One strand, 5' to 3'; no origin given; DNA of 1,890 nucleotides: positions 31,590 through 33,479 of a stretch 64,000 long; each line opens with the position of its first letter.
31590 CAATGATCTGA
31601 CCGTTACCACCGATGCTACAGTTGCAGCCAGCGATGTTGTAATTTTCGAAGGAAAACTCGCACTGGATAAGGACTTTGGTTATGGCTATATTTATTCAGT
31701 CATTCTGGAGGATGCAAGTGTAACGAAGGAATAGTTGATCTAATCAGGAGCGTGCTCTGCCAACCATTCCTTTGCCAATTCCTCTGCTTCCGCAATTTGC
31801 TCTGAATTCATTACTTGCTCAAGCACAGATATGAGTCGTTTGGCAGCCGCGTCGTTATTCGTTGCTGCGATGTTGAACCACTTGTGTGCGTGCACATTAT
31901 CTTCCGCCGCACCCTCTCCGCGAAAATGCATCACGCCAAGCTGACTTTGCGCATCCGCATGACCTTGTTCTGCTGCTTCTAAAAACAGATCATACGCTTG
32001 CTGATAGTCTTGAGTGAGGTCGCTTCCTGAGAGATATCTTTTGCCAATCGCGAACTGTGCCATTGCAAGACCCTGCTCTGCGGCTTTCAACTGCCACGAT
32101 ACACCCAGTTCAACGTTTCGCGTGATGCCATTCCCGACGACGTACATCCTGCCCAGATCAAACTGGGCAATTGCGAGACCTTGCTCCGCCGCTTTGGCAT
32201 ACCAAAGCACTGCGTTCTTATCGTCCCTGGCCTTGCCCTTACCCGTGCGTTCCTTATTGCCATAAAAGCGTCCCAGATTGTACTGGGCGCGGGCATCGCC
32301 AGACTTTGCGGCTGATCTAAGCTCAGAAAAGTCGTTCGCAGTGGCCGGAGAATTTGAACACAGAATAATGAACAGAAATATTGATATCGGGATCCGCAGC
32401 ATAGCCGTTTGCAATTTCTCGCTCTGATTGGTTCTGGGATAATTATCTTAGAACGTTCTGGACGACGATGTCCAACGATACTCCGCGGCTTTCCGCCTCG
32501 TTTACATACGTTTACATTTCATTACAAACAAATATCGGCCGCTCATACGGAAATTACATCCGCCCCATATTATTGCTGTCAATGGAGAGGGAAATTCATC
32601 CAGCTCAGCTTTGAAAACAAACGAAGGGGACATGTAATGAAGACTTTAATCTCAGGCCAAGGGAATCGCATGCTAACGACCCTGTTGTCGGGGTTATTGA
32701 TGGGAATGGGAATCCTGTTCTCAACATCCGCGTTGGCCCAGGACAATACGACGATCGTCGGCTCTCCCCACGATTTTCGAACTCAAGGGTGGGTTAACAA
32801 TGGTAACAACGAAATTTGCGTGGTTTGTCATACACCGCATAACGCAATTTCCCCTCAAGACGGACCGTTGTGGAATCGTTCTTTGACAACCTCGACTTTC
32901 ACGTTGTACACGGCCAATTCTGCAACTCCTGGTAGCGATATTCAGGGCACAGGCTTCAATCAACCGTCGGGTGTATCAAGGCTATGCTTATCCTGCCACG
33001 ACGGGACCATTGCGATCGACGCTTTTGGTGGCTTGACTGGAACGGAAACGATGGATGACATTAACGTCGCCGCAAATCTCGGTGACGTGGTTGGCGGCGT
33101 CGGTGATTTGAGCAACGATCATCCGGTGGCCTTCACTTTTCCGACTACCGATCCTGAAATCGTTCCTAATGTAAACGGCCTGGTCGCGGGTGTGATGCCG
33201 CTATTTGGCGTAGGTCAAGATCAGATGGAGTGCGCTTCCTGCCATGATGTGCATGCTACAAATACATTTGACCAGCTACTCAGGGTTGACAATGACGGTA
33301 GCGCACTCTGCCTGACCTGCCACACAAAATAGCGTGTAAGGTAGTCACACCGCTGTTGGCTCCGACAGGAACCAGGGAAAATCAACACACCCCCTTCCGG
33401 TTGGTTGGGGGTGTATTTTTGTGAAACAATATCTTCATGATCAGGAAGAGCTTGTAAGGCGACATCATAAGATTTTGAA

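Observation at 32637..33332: Stand-alone tetrahaem cytochrome that duplicates the N-terminal four-haem module of both dodecahaem proteins and has its own promoter region and terminator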

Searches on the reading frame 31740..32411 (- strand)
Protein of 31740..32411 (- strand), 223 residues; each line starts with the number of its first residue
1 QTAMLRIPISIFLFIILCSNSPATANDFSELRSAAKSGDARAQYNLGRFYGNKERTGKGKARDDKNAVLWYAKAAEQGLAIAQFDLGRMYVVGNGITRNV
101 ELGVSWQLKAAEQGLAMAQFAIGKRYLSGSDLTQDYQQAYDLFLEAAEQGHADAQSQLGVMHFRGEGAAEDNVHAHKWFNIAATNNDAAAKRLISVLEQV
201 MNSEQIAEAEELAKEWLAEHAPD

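Call 4: search_protein_families(library=pfam, proteins=[window:31740-32411:-], max_evalue=0.01)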
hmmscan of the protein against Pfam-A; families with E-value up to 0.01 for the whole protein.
window:31740-32411:- (223 aa): 3 families
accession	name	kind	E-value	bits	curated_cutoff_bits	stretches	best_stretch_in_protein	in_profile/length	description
PF08238.18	Sel1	-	3.9e-27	94.1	30.7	4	116-151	1-36/36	Sel1 repeat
PF23310.1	TPR_27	-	0.00021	21.4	27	0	136-180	45-89/110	Plant tetratrico peptide repeats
PF04269.17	DUF440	-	0.0045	17.7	27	1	136-183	8-55/101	Protein of unknown function, DUF440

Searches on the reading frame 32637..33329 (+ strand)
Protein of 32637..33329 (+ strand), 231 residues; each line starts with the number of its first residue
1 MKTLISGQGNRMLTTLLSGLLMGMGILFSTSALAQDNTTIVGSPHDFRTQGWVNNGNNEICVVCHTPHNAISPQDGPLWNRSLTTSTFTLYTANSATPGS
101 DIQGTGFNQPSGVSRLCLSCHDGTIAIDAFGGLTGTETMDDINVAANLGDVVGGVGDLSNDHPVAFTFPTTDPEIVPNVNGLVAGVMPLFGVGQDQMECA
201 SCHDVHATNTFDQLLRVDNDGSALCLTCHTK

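Call 3: search_solved_structures(query=window:32637-33329:+, max_evalue=10, show_alignments=3)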
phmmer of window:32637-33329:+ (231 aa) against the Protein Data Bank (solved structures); distinct sequences matched with E-value up to 10: 5.
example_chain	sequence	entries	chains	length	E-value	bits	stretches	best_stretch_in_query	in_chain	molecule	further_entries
7tfs_A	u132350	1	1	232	5.6e-22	81.8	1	54-231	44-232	Cytochrome c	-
9yuq_N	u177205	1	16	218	6.1e-22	81.7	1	38-231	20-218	Putative multiheme cytochrome c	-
2wst_A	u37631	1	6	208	0.014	18.4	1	90-180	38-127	PUTATIVE FIBER PROTEIN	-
1e8e_A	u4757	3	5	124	0.62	13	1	85-135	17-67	CYTOCHROME C'' | CYTOCHROME C""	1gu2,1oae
6h3j_C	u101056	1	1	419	1.7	11.5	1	25-61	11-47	Plug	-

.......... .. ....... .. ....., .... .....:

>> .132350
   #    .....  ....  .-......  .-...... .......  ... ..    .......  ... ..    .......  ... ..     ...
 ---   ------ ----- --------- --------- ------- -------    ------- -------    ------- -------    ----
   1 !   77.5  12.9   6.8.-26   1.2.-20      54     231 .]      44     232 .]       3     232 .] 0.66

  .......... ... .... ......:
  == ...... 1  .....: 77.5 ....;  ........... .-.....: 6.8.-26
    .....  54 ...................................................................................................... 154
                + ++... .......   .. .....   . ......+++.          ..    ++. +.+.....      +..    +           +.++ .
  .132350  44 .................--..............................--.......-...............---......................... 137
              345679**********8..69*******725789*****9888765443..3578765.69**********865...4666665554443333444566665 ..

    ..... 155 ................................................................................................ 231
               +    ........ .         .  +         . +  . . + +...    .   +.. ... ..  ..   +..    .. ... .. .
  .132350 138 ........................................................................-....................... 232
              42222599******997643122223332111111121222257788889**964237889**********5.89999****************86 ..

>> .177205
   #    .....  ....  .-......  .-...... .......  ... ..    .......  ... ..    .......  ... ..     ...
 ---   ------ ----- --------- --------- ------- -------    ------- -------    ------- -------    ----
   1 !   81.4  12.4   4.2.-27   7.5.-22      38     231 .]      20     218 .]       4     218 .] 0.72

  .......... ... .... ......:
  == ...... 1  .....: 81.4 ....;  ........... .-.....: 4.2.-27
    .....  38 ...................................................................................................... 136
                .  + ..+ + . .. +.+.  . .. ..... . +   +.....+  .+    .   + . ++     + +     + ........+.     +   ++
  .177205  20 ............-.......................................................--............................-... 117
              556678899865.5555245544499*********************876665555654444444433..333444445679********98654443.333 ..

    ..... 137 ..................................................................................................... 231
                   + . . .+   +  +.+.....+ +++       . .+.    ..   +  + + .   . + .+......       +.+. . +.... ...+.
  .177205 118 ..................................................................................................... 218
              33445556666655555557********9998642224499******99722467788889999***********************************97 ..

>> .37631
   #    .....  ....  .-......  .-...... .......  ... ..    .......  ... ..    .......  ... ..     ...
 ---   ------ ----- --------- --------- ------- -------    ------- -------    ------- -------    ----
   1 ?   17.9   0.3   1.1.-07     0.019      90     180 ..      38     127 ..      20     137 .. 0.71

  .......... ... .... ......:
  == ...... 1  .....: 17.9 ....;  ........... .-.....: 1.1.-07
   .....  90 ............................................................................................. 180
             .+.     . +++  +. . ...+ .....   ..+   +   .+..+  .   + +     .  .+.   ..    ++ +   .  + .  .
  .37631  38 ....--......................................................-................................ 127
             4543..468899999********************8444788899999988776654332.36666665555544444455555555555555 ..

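Call 4: search_protein_families(library=pfam, proteins=[window:32637-33329:+], max_evalue=0.01)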
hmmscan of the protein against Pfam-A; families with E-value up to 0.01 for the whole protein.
window:32637-33329:+ (231 aa): 5 families
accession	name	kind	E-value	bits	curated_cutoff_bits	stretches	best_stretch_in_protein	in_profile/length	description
PF09699.15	Paired_CXXCH_1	-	7.4e-13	48.4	20.6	1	197-231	7-38/41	Doubled CXXCH motif (Paired_CXXCH_1)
PF14522.11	Cytochrome_C7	-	1.1e-05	25.6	24.8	0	195-230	12-49/67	Cytochrome c7 and related cytochrome c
PF14537.11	Cytochrom_c3_2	-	0.0002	22.2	25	0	195-229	56-78/79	Cytochrome c3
PF22113.1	Mtrc-MtrF_II-IV_dom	-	0.00059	19.8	30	0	46-70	144-168/176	Outer membrane cytochrome MtrC/MtrF-like, domains II/IV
PF22678.1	Cytochrom_c_NrfB-like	-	0.0064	17.4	27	0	192-228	54-89/89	Cytochrome c-type protein NrfB-like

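Call 9: find_homologous_proteins(query=window:32637-33329:+, max_evalue=0.001)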
Query window:32637-33329:+ (231 aa): 4646 proteins with E <= 0.001 among 5307 candidates; the best 120 are listed.
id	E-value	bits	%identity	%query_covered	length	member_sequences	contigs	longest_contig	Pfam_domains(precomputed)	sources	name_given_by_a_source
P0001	9.5e-135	466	89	100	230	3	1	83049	PF09699.16,PF14522.12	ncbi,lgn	-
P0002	3.9e-132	457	87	100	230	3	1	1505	PF09699.16,PF14522.12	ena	-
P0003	5.3e-131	453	89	100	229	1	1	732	PF09699.16,PF14522.12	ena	-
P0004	6.0e-131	453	86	100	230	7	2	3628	PF09699.16,PF14522.12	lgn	-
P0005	2.2e-128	445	84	100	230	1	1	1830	PF09699.16,PF14522.12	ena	-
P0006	2.9e-126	438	84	100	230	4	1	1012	PF09699.16,PF14522.12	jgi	-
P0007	2.5e-125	435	84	100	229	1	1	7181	PF09699.16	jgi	-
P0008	6.6e-125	433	84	100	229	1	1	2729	PF09699.16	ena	-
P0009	2.0e-119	416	81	100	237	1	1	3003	PF09699.16,PF14522.12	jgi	-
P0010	1.3e-118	413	82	100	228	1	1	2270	PF09699.16,PF14522.12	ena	-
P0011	1.4e-118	413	81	100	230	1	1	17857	PF09699.16,PF14522.12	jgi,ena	-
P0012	4.3e-106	372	74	100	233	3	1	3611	PF09699.16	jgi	-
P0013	5.7e-104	365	70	100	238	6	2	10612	PF09699.16,PF14522.12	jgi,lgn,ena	-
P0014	2.6e-99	350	67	100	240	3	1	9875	PF09699.16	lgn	-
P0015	3.4e-98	346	70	100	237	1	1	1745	PF09699.16,PF14522.12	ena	-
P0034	7.2e-69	250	59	86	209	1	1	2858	-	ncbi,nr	ncbi:MAG: hypothetical protein OEM63_11240, partial [Gammaproteobacteria bacterium]|nr:hypothetical 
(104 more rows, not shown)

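Call 11: find_encoding_contigs(protein=P0001, flank=10000, max_places=3)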
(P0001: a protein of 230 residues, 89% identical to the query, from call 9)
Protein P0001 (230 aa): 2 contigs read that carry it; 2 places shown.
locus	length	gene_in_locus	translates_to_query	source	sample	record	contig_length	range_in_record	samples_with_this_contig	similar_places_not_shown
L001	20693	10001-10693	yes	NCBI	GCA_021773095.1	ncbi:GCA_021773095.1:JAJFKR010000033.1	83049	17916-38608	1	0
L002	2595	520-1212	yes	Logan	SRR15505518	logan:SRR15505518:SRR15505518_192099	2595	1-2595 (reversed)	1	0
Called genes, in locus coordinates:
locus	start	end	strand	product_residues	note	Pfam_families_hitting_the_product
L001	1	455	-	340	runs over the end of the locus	-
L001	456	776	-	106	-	-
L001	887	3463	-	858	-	PF00989:PAS, PF13426:PAS_9, PF00989:PAS, PF08447:PAS_3, PF08448:PAS_4, PF13426:PAS_9, PF00512:HisKA, PF02518:HATPase_c, +5 more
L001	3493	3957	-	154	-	-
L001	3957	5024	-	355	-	-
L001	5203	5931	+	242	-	PF00072:Response_reg, PF00486:Trans_reg_C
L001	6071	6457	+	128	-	PF14522:Cytochrome_C7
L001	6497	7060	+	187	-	PF14522:Cytochrome_C7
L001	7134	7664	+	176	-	PF14522:Cytochrome_C7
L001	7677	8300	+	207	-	-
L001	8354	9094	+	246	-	-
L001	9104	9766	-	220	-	-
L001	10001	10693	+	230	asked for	PF14522:Cytochrome_C7 (faint), PF09699:Paired_CXXCH_1 (weak)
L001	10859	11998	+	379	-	PF01436:NHL (faint), PF25021:TEN_NHL (faint), PF08450:SGL (faint), PF17170:DUF5128 (faint)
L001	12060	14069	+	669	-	-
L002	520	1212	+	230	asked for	PF14522:Cytochrome_C7 (faint), PF09699:Paired_CXXCH_1 (weak)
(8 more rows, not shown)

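Call 24: predict_structure(alignment_id=A1)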
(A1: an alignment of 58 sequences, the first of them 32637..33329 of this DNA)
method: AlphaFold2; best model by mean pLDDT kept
length: 231 residues; sequences in the alignment: 58
mean_pLDDT: 49.3   pTM: 0.29
mean pLDDT of the five models: 49.3, 48.1, 47.2, 44.9, 44.8
residues with pLDDT >= 90: 7; 70-90: 43; 50-70: 31; < 50: 150
segments of 3 or more residues with pLDDT < 50: 31-39, 52-54, 57-107, 109-135, 137-152, 155-163, 200-231
pLDDT, mean of each block of 10 residues (from residue 1): 63 89 75 43 53 46 30 37 38 38 40 27 28 39 43 46 63 79 79 72 40 37 26 32
secondary structure, 60 per line:
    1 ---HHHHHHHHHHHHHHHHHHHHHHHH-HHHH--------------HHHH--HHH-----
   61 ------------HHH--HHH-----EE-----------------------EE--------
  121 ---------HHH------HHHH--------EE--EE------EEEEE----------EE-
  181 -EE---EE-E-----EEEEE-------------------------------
elements in order: H4-27 H29-32 H47-50 H139-142 E163-167 E196-200

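Call 34: find_related_loci(query=A1, collection=genome_contigs, flank=10000)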
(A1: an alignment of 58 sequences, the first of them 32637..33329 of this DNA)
Query A1 (231 aa) in genome_contigs; peptide patterns used: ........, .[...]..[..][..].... (x = any residue, [..] = any of these).
599 stretches matched a pattern (row limit reached: there are more); 582 encode a relative of the query (tblastn E <= 1e-3); the best 80 are kept; 80 distinct loci.
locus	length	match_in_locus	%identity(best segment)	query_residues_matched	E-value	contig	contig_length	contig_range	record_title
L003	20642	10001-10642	46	9-231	3e-48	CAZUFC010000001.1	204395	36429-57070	MAG TPA_asm: uncultured bacterium isolate SRP141376_co4_129 genome assembly, contig: NODE_46_length_204395_cov_8.622233,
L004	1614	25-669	43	2-231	1e-46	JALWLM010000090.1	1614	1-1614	MAG: Crocinitomicaceae bacterium isolate M17_metabat2_scaf2bin.061 M17_NODE_122851_length_1614_cov_2.786147, whole genom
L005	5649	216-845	45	16-231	5e-45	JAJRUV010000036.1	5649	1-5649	MAG: Gammaproteobacteria bacterium isolate Dive96_bin10.234 k141_1001335, whole genome shotgun sequence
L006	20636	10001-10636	43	4-231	1e-44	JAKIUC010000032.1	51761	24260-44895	MAG: Melioribacteraceae bacterium isolate D96SM.bin.9 NODE_481_length_51761_cov_5.454595, whole genome shotgun sequence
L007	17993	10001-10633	43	20-231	9e-45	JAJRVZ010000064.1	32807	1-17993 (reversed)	MAG: Calditrichota bacterium isolate Dive96_bin2.107 k141_957228, whole genome shotgun sequence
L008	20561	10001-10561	44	39-231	2e-44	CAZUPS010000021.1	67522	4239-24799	MAG TPA_asm: uncultured Desulfocapsa sp. isolate binchicken_co47_206 genome assembly, contig: NODE_231_length_67522_cov_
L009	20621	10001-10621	43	1-231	3e-44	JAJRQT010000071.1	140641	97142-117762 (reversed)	MAG: Bacteroidetes bacterium isolate Dive100_bin10.8 k141_465601, whole genome shotgun sequence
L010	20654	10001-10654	43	4-231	6e-44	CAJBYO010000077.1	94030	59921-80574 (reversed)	MAG: uncultured Bacteroidales bacterium isolate Loc080925-6m_bin-0522 genome assembly, contig: bin-0522:077/104, whole g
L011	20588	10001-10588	43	20-231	1e-43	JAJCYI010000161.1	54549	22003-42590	MAG: Saprospiraceae bacterium isolate OFTM40 OFTM40_160, whole genome shotgun sequence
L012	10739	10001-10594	45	21-231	8e-44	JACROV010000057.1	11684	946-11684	MAG: Candidatus Omnitrophota bacterium isolate NC_groundwater_1970_Pr3_S-0.2um_51_5 scaffold_552454, whole genome shotgu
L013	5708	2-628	43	8-231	4e-43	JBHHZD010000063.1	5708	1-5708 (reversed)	MAG: Gemmatimonadota bacterium isolate Maj_1_bin.60 NODE_7920_length_5708_cov_11.005130, whole genome shotgun sequence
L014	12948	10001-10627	41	16-231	8e-43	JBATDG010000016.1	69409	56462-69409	MAG: Bacteroidota bacterium isolate MFD10475_ilm_asm_bin42 k127_204420, whole genome shotgun sequence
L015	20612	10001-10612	41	8-231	2e-42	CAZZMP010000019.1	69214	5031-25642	MAG TPA_asm: uncultured Geobacter sp. isolate SRP192927_co3_443 genome assembly, contig: NODE_631_length_69214_cov_35.13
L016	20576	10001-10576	43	20-231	9e-42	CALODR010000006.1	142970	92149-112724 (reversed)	MAG: uncultured bacterium isolate HOU_bin.0035 genome assembly, contig: contig_31106, whole genome shotgun sequence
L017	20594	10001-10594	43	20-231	7e-42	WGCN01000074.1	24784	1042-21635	MAG: Calditrichales bacterium isolate S144_8_esom k151_217162, whole genome shotgun sequence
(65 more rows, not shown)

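Call 52: search_protein_families(library=ncbifam, proteins=[window:32637-33329:+], max_evalue=0.01)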
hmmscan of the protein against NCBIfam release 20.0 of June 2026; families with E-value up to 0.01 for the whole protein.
window:32637-33329:+ (231 aa): 7 families
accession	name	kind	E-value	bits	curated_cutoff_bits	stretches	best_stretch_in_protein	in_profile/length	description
TIGR01905.1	paired_CXXCH_1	subfamily_domain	1.7e-10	40.6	25.2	1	196-230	6-37/41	doubled CXXCH domain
NF041028.1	decahem_GSU2203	exception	9.3e-07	28.3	325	1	193-230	171-208/317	GSU2203 family decaheme c-type cytochrome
TIGR03508.1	decahem_SO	subfamily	7.8e-06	25.5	192.2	1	193-230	140-175/258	DmsE family decaheme c-type cytochrome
TIGR03507.1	decahem_SO1788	subfamily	0.00037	19.1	209.3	0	191-230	238-277/672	OmcA/MtrC family decaheme c-type cytochrome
TIGR03153.1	cytochr_NrfH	equivalog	0.0024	17.9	134.2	0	52-124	44-112/138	cytochrome c nitrite reductase small subunit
TIGR03146.1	cyt_nit_nrfB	equivalog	0.0044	17.3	166.6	0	195-230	108-142/145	cytochrome c nitrite reductase pentaheme subunit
NF008659.0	PRK11659.1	equivalog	0.0055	16.4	184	1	195-231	134-169/188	cytochrome c nitrite reductase pentaheme subunit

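Call 62: fold_search(model_id=the predicted structure, library=pdb)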
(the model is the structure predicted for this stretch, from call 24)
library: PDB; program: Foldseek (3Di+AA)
matches with E <= 10: 1; with E <= 0.001: 0
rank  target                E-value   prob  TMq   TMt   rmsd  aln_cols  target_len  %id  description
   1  2klu_MODEL_1_A        9.5e+00  0.02  0.10  0.25  12.7        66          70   18  NMR structure of the transmembrane and cytoplasmic domains of human CD4 (released 2009-10-20)

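Call 68: list_cluster_members(proteins=[P0001, P0122, P0034])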
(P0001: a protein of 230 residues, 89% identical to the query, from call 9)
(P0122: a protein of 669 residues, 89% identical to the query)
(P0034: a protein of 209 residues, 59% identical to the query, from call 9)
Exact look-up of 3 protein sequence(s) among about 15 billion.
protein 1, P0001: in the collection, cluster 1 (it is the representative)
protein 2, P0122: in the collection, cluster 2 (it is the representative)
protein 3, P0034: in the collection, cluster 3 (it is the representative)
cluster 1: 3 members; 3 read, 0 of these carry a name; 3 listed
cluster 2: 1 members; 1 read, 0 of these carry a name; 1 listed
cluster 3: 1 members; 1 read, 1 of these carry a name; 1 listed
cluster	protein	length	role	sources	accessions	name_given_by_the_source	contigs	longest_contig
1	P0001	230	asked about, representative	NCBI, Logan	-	-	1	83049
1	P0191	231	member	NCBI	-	-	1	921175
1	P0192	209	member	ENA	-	-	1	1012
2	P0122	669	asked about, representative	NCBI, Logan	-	-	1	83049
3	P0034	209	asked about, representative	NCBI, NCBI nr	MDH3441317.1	MAG: hypothetical protein OEM63_11240, partial [Gammaproteobacteria bacterium] | hypothetical protein [Gammaproteobacteria bacterium]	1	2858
